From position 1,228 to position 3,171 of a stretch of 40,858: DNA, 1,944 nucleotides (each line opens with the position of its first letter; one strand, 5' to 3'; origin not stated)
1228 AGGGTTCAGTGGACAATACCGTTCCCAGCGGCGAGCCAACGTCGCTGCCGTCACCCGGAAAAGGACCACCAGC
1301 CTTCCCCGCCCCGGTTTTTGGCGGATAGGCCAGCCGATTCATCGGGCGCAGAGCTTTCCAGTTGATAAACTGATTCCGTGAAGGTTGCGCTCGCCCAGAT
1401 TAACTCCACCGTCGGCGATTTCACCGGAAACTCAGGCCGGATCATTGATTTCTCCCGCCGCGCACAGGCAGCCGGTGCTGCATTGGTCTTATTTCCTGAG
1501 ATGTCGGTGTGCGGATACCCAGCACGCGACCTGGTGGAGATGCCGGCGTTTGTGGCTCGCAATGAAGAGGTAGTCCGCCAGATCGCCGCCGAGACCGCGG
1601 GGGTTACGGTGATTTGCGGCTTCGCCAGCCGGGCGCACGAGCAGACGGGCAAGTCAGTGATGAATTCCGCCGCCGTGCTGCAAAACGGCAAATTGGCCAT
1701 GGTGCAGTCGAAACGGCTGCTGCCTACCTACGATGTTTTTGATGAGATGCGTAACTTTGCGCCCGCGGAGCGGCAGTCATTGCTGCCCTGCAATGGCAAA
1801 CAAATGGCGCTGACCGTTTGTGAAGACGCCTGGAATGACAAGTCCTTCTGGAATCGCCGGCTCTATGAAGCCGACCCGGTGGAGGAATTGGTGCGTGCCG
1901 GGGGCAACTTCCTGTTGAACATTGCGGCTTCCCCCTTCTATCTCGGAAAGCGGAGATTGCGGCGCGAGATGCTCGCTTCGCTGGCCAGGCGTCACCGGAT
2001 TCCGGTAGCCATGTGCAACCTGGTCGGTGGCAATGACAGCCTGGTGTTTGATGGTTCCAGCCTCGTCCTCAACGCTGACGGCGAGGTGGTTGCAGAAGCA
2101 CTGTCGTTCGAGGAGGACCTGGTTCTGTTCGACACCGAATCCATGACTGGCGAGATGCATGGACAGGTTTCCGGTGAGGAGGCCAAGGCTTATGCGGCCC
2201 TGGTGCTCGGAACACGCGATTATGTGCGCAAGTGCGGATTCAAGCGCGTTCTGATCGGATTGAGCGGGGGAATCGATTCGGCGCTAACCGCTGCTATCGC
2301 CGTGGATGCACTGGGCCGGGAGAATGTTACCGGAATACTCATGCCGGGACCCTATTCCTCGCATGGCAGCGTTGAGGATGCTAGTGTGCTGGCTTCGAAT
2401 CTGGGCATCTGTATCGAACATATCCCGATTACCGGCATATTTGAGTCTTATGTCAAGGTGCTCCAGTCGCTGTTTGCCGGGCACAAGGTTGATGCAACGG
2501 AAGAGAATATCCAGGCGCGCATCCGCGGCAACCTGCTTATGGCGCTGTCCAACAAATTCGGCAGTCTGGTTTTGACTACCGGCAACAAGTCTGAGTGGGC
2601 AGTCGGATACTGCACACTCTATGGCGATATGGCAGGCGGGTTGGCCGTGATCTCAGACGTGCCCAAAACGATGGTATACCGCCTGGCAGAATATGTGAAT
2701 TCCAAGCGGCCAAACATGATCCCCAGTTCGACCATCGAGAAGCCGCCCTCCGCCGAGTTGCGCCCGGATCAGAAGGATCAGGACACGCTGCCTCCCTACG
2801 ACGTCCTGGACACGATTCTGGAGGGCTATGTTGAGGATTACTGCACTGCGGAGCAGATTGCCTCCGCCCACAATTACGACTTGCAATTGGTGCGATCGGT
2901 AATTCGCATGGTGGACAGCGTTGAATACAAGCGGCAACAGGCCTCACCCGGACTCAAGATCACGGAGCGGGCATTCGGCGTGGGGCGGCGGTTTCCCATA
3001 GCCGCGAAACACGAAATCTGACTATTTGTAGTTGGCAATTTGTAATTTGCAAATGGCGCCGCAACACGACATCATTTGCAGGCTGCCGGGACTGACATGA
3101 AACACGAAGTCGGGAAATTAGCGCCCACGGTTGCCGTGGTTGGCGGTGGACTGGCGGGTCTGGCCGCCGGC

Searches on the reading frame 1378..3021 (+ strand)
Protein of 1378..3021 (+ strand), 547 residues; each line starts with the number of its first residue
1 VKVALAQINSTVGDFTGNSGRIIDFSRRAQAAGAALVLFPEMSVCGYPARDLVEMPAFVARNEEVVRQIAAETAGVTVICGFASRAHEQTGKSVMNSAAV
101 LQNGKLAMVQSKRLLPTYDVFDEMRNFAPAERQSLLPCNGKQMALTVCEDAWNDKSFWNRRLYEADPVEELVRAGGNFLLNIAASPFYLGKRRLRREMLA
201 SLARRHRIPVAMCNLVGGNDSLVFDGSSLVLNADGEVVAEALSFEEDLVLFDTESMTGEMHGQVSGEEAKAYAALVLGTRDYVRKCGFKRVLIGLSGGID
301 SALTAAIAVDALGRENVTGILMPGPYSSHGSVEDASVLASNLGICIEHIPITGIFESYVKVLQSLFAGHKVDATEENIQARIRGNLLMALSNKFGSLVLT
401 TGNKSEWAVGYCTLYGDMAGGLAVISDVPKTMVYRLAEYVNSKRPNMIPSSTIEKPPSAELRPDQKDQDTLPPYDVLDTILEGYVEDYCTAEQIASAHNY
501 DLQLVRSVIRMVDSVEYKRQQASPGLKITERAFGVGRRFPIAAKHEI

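Call 9: search_protein_families(library=pfam, proteins=[window:1378-3021:+])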
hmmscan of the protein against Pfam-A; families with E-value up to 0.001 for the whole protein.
window:1378-3021:+ (547 aa): 2 families
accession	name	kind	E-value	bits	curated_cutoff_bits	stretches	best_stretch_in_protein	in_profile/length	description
PF02540.23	NAD_synthase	-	2e-74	250.2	21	1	273-522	3-242/242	NAD synthase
PF00795.27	CN_hydrolase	-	2.1e-21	76.9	23.2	1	2-251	1-244/256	Carbon-nitrogen hydrolase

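Call 40: find_encoding_contigs(protein=window:1378-3021:+, flank=10000, max_places=4)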
Protein window:1378-3021:+ (547 aa): no gene with exactly this product is on record in the collection.
